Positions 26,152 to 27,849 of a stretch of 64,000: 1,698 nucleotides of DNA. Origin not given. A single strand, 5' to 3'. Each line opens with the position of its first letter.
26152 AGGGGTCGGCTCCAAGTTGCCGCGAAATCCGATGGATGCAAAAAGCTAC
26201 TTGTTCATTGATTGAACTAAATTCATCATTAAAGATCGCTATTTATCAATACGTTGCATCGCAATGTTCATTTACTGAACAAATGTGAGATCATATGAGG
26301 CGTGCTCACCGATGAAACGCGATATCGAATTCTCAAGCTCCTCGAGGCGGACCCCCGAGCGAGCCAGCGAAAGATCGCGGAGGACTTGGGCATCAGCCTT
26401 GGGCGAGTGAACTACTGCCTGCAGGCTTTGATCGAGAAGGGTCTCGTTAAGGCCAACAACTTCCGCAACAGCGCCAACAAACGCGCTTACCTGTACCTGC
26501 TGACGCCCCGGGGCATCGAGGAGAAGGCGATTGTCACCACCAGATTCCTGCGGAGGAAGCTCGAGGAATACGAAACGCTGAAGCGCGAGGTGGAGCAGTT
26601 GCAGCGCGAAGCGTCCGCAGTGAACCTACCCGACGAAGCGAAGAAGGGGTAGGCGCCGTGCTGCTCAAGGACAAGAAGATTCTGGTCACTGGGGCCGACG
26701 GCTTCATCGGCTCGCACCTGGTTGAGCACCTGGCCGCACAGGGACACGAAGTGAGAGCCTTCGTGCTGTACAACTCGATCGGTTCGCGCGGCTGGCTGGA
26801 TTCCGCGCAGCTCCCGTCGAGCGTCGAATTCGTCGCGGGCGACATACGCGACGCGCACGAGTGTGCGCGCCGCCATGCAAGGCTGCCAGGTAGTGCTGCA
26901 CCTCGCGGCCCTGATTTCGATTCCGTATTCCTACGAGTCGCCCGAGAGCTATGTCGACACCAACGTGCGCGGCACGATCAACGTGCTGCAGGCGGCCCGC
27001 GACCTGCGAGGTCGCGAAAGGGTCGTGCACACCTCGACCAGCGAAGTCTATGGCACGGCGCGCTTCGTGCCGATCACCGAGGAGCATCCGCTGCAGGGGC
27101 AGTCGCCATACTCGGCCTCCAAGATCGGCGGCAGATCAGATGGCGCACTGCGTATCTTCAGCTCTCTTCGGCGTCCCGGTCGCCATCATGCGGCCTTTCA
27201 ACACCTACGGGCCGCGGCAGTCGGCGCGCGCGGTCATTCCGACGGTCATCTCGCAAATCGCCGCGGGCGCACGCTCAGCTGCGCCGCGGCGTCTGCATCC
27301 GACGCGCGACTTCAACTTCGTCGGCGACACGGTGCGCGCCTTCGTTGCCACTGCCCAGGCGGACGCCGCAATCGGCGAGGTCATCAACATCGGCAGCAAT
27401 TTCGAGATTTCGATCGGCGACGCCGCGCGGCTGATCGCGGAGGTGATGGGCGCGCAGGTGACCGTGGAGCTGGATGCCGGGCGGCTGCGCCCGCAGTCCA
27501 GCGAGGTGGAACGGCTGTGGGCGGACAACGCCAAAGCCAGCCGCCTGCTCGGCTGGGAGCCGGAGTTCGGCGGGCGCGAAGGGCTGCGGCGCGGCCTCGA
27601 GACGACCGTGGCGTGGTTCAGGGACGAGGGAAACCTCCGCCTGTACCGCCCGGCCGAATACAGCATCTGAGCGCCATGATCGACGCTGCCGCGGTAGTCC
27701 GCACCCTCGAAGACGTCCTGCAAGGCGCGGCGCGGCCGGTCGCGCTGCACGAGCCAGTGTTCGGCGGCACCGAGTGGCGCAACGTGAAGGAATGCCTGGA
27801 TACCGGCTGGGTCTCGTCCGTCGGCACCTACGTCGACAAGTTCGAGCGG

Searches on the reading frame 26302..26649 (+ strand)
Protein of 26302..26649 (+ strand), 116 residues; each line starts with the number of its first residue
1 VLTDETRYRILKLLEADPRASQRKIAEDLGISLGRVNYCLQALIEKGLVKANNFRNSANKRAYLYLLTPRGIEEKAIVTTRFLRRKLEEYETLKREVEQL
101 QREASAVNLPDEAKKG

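Call 6: search_protein_families(library=ncbifam, proteins=[window:26302-26649:+])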
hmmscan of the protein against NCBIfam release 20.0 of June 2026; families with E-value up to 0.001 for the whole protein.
window:26302-26649:+ (116 aa): 12 families
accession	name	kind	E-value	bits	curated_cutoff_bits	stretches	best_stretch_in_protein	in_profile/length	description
TIGR04176.1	MarR_EPS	equivalog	2e-47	159.6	88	1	3-104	2-103/105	MarR family EPS-associated transcriptional regulator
NF033788.1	HTH_metalloreg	subfamily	2.9e-06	27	55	1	1-52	7-58/77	metalloregulator ArsR/SmtB family transcription factor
NF053606.1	Sta1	subfamily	4.8e-06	26.6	80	1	5-74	20-91/100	Sta1 family transcriptional regulator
NF040947.1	trans_reg_LysM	equivalog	7.9e-06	25.7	180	1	4-54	2-52/136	HTH-type transcriptional regulator LysM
NF040820.1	trans_reg_LrpA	equivalog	1.1e-05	25.3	250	1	4-94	3-91/141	HTH-type transcriptional regulator LrpA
NF040939.2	trans_reg_lrs14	equivalog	1.5e-05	24.9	90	1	6-75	22-94/103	Lrs14 family HTH-type transcriptional regulator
TIGR02702.1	SufR_cyano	equivalog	0.00011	22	178.8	1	6-94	2-92/208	iron-sulfur cluster biosynthesis transcriptional regulator SufR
NF045593.1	bilirub_TF_BilQ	equivalog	0.00022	20.9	125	1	14-83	39-106/135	bilirubin utilization transcriptional regulator BilQ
NF041395.1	TranRegLrpA1_Halo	equivalog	0.00033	20.7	250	1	1-49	1-49/142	HTH-type transcriptional regulator LrpA1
TIGR01884.1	cas_HTH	subfamily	0.00033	20.1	60.2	1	4-53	141-190/202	CRISPR-associated CARF protein Csa3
NF038251.1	AdcR_fam_Zn_TF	equivalog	0.00047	20.4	175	1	5-97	36-124/143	zinc-dependent MarR family transcriptional regulator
NF004910.0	PRK06266.1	equivalog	0.00095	18.4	180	0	4-99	28-118/185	transcription initiation factor E subunit alpha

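Call 10: find_related_loci(query=window:26302-26649:+, collection=genome_contigs, flank=3000)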
Query window:26302-26649:+ (116 aa) in genome_contigs; peptide patterns used: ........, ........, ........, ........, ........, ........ (x = any residue, [..] = any of these).
361 stretches matched a pattern; 48 encode a relative of the query (tblastn E <= 1e-3); 48 distinct loci.
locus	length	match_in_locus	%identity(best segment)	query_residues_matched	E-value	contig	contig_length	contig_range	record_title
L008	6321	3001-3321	82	1-107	6e-56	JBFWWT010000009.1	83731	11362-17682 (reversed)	MAG: Burkholderiales bacterium isolate CA_2019_TPBS_123 NODE_2275_length_83731_cov_123.266124_TPBS, whole genome shotgun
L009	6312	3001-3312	80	1-104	8e-54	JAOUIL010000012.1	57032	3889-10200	MAG: Betaproteobacteria bacterium isolate 4_1_Oct_SF_Bin27 4_1_Oct_SF_Bin27_scaffold_128_c1, whole genome shotgun sequen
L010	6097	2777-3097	76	1-107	3e-51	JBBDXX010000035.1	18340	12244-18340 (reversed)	MAG: Steroidobacteraceae bacterium isolate LejiaD_66_173 Lejia_D_4876_length_18340_cov_122, whole genome shotgun sequenc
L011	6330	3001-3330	71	1-110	1e-48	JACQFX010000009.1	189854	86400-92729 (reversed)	MAG: Nitrosomonadales bacterium isolate NC_groundwater_1058_Pr2_B-0.1um_57_22 rattlesnake_spring_18_scaffold_547196, who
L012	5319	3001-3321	69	1-107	3e-47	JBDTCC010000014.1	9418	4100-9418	MAG: Gallionella sp. isolate cluster2_bin.147 k127_977190, whole genome shotgun sequence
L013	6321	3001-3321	70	1-107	6e-47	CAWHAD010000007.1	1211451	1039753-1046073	MAG: uncultured beta proteobacterium isolate MFD01299.bin.2.38 genome assembly, contig: contig_22530, whole genome shotg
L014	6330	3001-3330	66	1-110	6e-47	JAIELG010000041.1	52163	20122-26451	MAG: Burkholderiales bacterium isolate co.spades.CONCOCT.1kb_034 c_000000000128, whole genome shotgun sequence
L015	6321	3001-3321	66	1-107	6e-46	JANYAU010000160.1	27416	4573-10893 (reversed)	MAG: Betaproteobacteria bacterium isolate GL140_5_metabat_36 GL140_5_k141_2501121, whole genome shotgun sequence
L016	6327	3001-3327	67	1-109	5e-46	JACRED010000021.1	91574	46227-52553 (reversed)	MAG: Nitrosomonadales bacterium isolate NC_groundwater_1690_Pr3_B-0.1um_58_591 SR-2_scaffold_141_1287303, whole genome s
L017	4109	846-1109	82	1-88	9e-46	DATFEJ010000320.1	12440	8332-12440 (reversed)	MAG TPA_asm: Burkholderiales bacterium isolate SMAG_U8604 k141_1517023, whole genome shotgun sequence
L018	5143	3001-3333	64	1-111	8e-46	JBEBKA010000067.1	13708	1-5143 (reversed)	MAG: Gallionella sp. isolate TF_12 NODE_1770_length_13708_cov_4.926813, whole genome shotgun sequence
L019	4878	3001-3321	68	1-107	1e-45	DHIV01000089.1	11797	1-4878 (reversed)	MAG TPA_asm: Gallionella sp. UBA4737 UBA4737_contig_25248, whole genome shotgun sequence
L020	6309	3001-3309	70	1-103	2e-45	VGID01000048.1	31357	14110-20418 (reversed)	MAG: Betaproteobacteria bacterium isolate K_Offshore_80m_m1_178 K_Offshore_80m_m1_178_Ga0194132_10002897, whole genome s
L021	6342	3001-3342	63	1-114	2e-45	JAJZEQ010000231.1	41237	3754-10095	MAG: Proteobacteria bacterium isolate LL2.bin39 NODE_740_length_41237_cov_2.20192, whole genome shotgun sequence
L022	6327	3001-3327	66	1-109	3e-45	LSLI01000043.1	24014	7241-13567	MAG: Candidatus Gallionella acididurans isolate ShG14-8 contig00045, whole genome shotgun sequence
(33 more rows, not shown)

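Call 22: search_protein_families(library=pfam, proteins=[window:26302-26649:+], max_evalue=0.01)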
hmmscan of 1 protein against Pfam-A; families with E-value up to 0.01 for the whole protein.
window:26302-26649:+ (116 aa): 20 families
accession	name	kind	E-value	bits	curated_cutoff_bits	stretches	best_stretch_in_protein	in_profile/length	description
PF13412.12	HTH_24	-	6.4e-17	61.3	21.9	1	4-50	2-48/48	Winged helix-turn-helix DNA-binding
PF13404.12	HTH_AsnC-type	-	5.4e-07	29.8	27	1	4-38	2-36/42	AsnC-type helix-turn-helix domain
PF12802.13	MarR_2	-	5.9e-06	26.8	27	1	7-50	7-51/61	MarR family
PF01047.28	MarR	-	1e-05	25.8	24.6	1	5-50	3-48/59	MarR family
PF12840.13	HTH_20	-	1.7e-05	25.1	27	1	2-50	1-49/51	Helix-turn-helix domain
PF01022.26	HTH_5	-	1.7e-05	25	22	1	4-50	1-46/47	Bacterial regulatory protein, arsR family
PF01978.25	TrmB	-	2.5e-05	24.5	25.6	1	12-53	16-56/68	Sugar-specific transcriptional regulator TrmB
PF09339.16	HTH_IclR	-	2.7e-05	24.3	22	1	9-50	7-49/52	IclR helix-turn-helix domain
PF13463.12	HTH_27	-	0.00013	22.6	22.2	1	17-71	16-68/68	Winged helix DNA-binding domain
PF13384.12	HTH_23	-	0.00018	21.7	24.6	1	3-37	3-35/50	Homeodomain-like domain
PF24034.1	DUF7343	-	0.00075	19.7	27.6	1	2-50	2-49/62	Domain of unknown function (DUF7343)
PF24266.1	HTH_HVO_0163_N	-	0.00096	19.6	31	1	5-56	2-53/70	HVO_0163, N-terminal HTH domain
PF05732.17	RepL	-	0.0021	18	20.3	1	20-53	76-109/164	Firmicute plasmid replication protein (RepL)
PF13601.12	HTH_34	-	0.0023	18.5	27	1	7-74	2-68/80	Winged helix DNA-binding domain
PF02002.24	TFIIE_alpha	-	0.0044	17.3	22.9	1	7-90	15-99/105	TFIIE alpha subunit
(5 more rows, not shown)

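Call 23: search_solved_structures(query=window:26302-26649:+, max_evalue=1)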
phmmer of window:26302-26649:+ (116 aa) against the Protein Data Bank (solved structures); distinct sequences matched with E-value up to 1: 22.
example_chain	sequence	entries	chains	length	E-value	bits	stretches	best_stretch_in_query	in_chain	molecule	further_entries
1i1g_A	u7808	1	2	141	1.2e-05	28.9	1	4-94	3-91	TRANSCRIPTIONAL REGULATOR LRPA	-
3nrv_A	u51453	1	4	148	0.00073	23.1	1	6-95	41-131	Putative transcriptional regulator (MarR/EmrR family)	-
6c28_A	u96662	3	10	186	0.002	21.7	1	6-82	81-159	Transcriptional regulator, MarR family | CouR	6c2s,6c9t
5yhy_A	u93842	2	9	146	0.012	19.2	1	6-94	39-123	Zinc transport transcriptional regulator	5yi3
5yhx_A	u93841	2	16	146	0.012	19.1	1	6-94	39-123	Zinc transport transcriptional regulator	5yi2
5yhz_A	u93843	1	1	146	0.013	19.1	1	6-94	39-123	Zinc transport transcriptional regulator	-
5yi0_B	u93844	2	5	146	0.015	18.9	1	6-94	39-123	Zinc transport transcriptional regulator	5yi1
6fi9_A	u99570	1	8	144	0.028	18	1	5-73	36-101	Transcriptional regulator ZitR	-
6cmv_A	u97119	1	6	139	0.077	16.6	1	8-66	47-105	Transcriptional regulator Lrs14-like protein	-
4fht_A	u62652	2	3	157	0.13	15.8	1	4-80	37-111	PcaV transcriptional regulator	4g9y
9qdr_A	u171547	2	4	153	0.15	15.7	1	6-96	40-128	MarR family transcriptional regulator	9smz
6xjf_A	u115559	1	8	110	0.17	15.5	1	8-97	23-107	Transcription factor E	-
8q90_A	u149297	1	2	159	0.18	15.4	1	9-55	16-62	AsnC family transcriptional regulator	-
6kf4_G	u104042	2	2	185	0.29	14.8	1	6-99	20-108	Transcription factor E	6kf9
6pln_A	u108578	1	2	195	0.45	14.1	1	8-99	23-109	Transcription factor E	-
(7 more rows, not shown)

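Call 25: find_related_loci(query=window:26302-26649:+, collection=metagenome_contigs, flank=1500)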
Query window:26302-26649:+ (116 aa) in metagenome_contigs; peptide patterns used: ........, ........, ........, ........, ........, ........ (x = any residue, [..] = any of these).
599 stretches matched a pattern (row limit reached: there are more); 170 encode a relative of the query (tblastn E <= 1e-3); the best 80 are kept; 80 distinct loci.
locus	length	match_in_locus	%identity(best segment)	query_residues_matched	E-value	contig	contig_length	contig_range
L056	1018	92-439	100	1-116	2e-79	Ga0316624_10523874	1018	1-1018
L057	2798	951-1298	83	1-116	5e-61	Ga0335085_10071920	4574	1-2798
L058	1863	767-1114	82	1-116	3e-61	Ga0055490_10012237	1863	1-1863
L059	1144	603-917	85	1-105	6e-62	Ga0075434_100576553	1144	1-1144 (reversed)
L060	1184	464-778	85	1-105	1e-61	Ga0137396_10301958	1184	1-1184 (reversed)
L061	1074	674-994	81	1-107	5e-61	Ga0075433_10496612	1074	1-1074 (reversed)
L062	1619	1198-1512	84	1-105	2e-59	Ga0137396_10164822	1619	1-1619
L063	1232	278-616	80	1-113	6e-60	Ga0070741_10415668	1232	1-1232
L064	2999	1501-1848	78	1-116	4e-57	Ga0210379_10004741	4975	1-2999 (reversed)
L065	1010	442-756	85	1-105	1e-60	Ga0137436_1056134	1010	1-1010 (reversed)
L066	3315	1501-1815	85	1-105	3e-56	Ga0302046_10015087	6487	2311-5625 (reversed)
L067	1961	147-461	84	1-105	7e-57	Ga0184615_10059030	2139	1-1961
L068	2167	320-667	78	1-116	3e-56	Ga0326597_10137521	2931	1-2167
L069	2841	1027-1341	83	1-105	6e-56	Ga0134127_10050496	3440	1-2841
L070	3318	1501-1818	83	1-106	2e-55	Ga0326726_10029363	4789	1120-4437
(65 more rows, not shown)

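Call 59: predict_structure(alignment_id=A1)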
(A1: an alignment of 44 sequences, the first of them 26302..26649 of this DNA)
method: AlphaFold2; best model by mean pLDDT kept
length: 116 residues; sequences in the alignment: 44
mean_pLDDT: 86.2   pTM: 0.66
mean pLDDT of the five models: 86.2, 86.1, 76.6, 74.6, 74.2
residues with pLDDT >= 90: 80; 70-90: 18; 50-70: 15; < 50: 3
segments of 3 or more residues with pLDDT < 50: 114-116
pLDDT, mean of each block of 10 residues (from residue 1): 88 92 93 94 94 64 83 93 93 96 80 50
secondary structure, 60 per line:
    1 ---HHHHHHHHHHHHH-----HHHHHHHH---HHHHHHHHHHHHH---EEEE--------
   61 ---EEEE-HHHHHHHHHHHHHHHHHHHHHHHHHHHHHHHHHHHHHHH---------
elements in order: H4-16 H22-29 H33-45 E49-52 E64-67 H69-107

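Call 61: fold_search(model_id=the predicted structure, library=pdb)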
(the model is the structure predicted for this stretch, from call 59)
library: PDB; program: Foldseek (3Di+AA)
matches with E <= 10: 1747; with E <= 0.001: 44
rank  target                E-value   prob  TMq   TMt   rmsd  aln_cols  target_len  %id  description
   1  4rgu_B                1.3e-04  1.00  0.54  0.45   9.3       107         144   20  Crystal Structure of Putative MarR Family Transcriptional Regulator HcaR from Acinetobacter sp. ADP complexed with fer (released 2015-03-04)
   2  3k0l_A                1.3e-04  1.00  0.55  0.47  10.3       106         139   23  Crystal Structure of Putative MarR Family Transcriptional Regulator from Acinetobacter sp. ADP (released 2009-10-13)
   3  4rgx_A                1.3e-04  1.00  0.54  0.46  10.8       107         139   22  Crystal Structure of Putative MarR Family Transcriptional Regulator HcaR from Acinetobacter sp. ADP complexed with 3,4 (released 2015-03-04)
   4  4em0                  1.7e-04  1.00  0.57  0.45  10.4       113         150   22  staphylococcus aureus MarR in complex with salicylate and kanamycin (released 2013-04-17)
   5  5yhz                  2.1e-04  1.00  0.63  0.52   5.4       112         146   28  Structure of Lactococcus lactis ZitR, E41A mutant (released 2017-12-06)
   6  5yhx_M                2.1e-04  1.00  0.61  0.50   5.7       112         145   28  Structure of Lactococcus lactis ZitR, wild type (released 2017-12-06)
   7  4fht_B                2.3e-04  1.00  0.60  0.50   6.6       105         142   21  Crystal Structure of the PcaV transcriptional regulator from Streptomyces coelicolor in complex with its natural ligan (released 2013-04-24)
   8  5yi3_B                2.9e-04  1.00  0.62  0.51   5.6       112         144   28  Structure of Lactococcus lactis ZitR, C30S mutant in complex with DNA (released 2017-12-06)
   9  5yhy                  3.1e-04  1.00  0.59  0.49   5.5       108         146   28  Structure of Lactococcus lactis ZitR, C30S mutant (released 2017-12-06)
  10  3s2w_H                3.3e-04  1.00  0.56  0.48   9.1       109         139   16  The crystal structure of a MarR transcriptional regulator from Methanosarcina mazei Go1 (released 2011-06-22)
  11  5yhx_A                3.6e-04  1.00  0.61  0.51   5.5       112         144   28  Structure of Lactococcus lactis ZitR, wild type (released 2017-12-06)
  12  4rgr_A                3.6e-04  1.00  0.54  0.46  10.2       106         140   23  Crystal Structure of Putative MarR Family Transcriptional Regulator HcaR from Acinetobacter sp. ADP (released 2015-03-04)
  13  3nrv_C                3.8e-04  1.00  0.59  0.50   8.8       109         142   24  Crystal structure of MarR/EmrR family transcriptional regulator from Acinetobacter sp. ADP1 (released 2010-09-15)
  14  4l9n_B                4.1e-04  1.00  0.57  0.49   5.1       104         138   22  Crystal structure of MepR A103V mutant from multidrug resistant S. aureus clinical isolate (released 2013-09-11)
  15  3bj6_B                4.1e-04  1.00  0.62  0.49  11.6       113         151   20  Crystal structure of MarR family transcription regulator SP03579 (released 2007-12-18)
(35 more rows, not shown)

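Call 63: search_protein_families(library=pfam, proteins=[L008:3366-5120:+, L009:3347-4330:+, L010:3120-4298:+, L011:3373-4197:+, L015:3365-5143:+], max_evalue=0.000001)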
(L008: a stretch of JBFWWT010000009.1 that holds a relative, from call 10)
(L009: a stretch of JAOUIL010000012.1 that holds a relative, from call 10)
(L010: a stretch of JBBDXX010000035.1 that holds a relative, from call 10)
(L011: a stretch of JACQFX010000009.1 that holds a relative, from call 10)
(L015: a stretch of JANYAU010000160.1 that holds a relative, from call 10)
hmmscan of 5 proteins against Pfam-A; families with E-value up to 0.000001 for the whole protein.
L008:3366-5120:+ (585 aa): 2 families
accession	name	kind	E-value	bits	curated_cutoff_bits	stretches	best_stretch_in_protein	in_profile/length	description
PF00005.33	ABC_tran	-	6.6e-32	111.4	25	1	372-522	1-137/137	ABC transporter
PF00664.28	ABC_membrane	-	4.6e-08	33.5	28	1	65-271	27-235/274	ABC transporter transmembrane region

L009:3347-4330:+ (328 aa): 8 families
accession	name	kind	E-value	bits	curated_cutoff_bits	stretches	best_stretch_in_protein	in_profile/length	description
PF02719.21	Polysacc_synt_2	-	8.9e-101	337.4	20.2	1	7-280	1-292/293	Polysaccharide biosynthesis protein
PF01370.27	Epimerase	-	7.3e-23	81.7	20.9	1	7-222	1-235/240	NAD dependent epimerase/dehydratase family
PF01073.25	3Beta_HSD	-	4.6e-18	65.7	22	1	8-131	1-122/280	3-beta hydroxysteroid dehydrogenase/isomerase family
PF16363.11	GDP_Man_Dehyd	-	9.9e-12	45.4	27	1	8-127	1-131/332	GDP-mannose 4,6 dehydratase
PF13460.12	NAD_binding_10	-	1.6e-11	44.9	27.2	1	11-130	1-103/184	NAD(P)H-binding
PF04321.23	RmlD_sub_bind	-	9.6e-11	41.7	27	1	6-181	2-165/287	RmlD substrate binding domain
PF05368.20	NmrA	-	1.1e-07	32.2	27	1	4-121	2-103/298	NmrA-like family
PF07993.18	NAD_binding_4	-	8.9e-07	28.8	20.1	0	9-131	1-142/258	Male sterility protein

L010:3120-4298:+ (393 aa): 1 family
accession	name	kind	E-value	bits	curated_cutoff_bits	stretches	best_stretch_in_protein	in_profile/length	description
PF01041.23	DegT_DnrJ_EryC1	-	2.3e-120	402.5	19.8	1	22-387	2-359/360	DegT/DnrJ/EryC1/StrS aminotransferase family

L011:3373-4197:+ (275 aa): 1 family
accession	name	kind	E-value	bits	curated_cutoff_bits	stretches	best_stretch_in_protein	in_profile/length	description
PF01061.29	ABC2_membrane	-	3.8e-20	72.8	26.9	1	29-235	2-210/211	ABC-2 type transporter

L015:3365-5143:+ (593 aa): 2 families
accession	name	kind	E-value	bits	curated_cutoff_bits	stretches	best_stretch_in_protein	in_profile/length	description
PF00005.33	ABC_tran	-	4.4e-32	112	25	1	378-528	1-137/137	ABC transporter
PF00664.28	ABC_membrane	-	4.4e-10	40.1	28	1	80-277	37-235/274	ABC transporter transmembrane region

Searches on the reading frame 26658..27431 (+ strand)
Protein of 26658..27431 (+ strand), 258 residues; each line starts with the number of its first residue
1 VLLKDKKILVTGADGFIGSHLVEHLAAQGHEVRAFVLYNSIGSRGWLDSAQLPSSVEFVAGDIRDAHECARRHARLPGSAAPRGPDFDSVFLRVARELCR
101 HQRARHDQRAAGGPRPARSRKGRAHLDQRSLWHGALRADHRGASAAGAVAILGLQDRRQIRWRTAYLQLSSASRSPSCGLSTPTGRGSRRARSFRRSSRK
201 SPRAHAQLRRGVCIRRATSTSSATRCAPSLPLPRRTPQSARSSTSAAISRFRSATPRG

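Call 49: search_protein_families(library=ncbifam, proteins=[window:26658-27431:+], max_evalue=0.00001)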
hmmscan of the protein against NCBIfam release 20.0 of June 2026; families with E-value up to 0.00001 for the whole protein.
window:26658-27431:+ (258 aa): 3 families
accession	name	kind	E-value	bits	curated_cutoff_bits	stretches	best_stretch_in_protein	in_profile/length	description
TIGR04180.1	EDH_00030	hypoth_equivalog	5.1e-22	78.3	475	1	8-71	1-66/297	NAD-dependent 4,6-dehydratase LegB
TIGR03466.1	HpnA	hypoth_equivalog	8.6e-09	34.7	367.65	1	7-69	2-58/327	hopanoid-associated sugar epimerase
TIGR01179.1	galE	equivalog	1.3e-07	30.8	262.3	1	7-70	1-63/332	UDP-glucose 4-epimerase GalE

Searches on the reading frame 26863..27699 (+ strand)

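Call 49: search_protein_families(library=ncbifam, proteins=[window:26863-27699:+, window:26951-27667:+], max_evalue=0.00001)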
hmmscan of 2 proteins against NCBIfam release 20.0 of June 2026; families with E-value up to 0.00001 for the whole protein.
window:26863-27699:+ (279 aa): 13 families
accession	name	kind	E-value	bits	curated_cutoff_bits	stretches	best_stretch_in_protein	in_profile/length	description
TIGR04180.1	EDH_00030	hypoth_equivalog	1.3e-44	152.5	475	1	1-90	64-152/297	NAD-dependent 4,6-dehydratase LegB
TIGR01179.1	galE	equivalog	3.4e-15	55.7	262.3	1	8-88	71-150/332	UDP-glucose 4-epimerase GalE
TIGR01181.1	dTDP_gluc_dehyt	equivalog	5.4e-15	55.3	365.1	1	8-89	74-157/321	dTDP-glucose 4,6-dehydratase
TIGR02622.1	CDP_4_6_dhtase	equivalog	1.6e-11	43.9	278.45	1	9-87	79-158/352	CDP-glucose 4,6-dehydratase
TIGR01472.1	gmd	equivalog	1.8e-09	37.3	415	1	11-88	81-160/342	GDP-mannose 4,6-dehydratase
TIGR03466.1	HpnA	hypoth_equivalog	1.8e-08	33.6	367.65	1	1-74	58-129/327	hopanoid-associated sugar epimerase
NF007956.0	PRK10675.1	subfamily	4.3e-08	32.7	394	1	8-88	74-154/338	UDP-glucose 4-epimerase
NF043036.1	ErythonDh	equivalog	9.7e-08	31.6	325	1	6-87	73-153/321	D-erythronate dehydrogenase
NF042422.1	oxyalk_red_OleD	equivalog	2.3e-07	30.5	580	1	2-67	57-118/329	2-alkyl-3-oxoalkanoate reductase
NF042423.1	oxyalk_red_Shew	equivalog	2.4e-07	30.1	580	1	2-63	65-122/331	2-alkyl-3-oxoalkanoate reductase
NF007582.0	PRK10217.1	equivalog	4.6e-07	29.3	698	1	9-89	76-166/355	dTDP-glucose 4,6-dehydratase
NF011728.1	PRK15181.1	equivalog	1.4e-06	27.6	760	1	4-87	87-169/348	Vi polysaccharide biosynthesis UDP-N-acetylglucosaminuronic acid C-4 epimerase TviC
TIGR03589.1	PseB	equivalog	8e-06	25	407.75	1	1-60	68-126/324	UDP-N-acetylglucosamine 4,6-dehydratase (inverting)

window:26951-27667:+ (239 aa): 6 families
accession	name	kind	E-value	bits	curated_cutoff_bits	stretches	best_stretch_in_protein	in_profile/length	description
TIGR04180.1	EDH_00030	hypoth_equivalog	1.3e-59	201.7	475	1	58-206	149-296/297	NAD-dependent 4,6-dehydratase LegB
TIGR01181.1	dTDP_gluc_dehyt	equivalog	2.9e-15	56.2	365.1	1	59-226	156-314/321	dTDP-glucose 4,6-dehydratase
NF047922.1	GDPFucSynFcl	equivalog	1.1e-08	34.9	500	1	116-225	204-303/308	GDP-L-fucose synthase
NF007490.0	PRK10084.1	subfamily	1.3e-07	30.9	649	1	71-225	183-336/361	dTDP-glucose 4,6-dehydratase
NF007582.0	PRK10217.1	equivalog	2.8e-07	30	698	1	72-223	177-331/355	dTDP-glucose 4,6-dehydratase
TIGR01179.1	galE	equivalog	8.4e-07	28.1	262.3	1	119-223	226-325/332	UDP-glucose 4-epimerase GalE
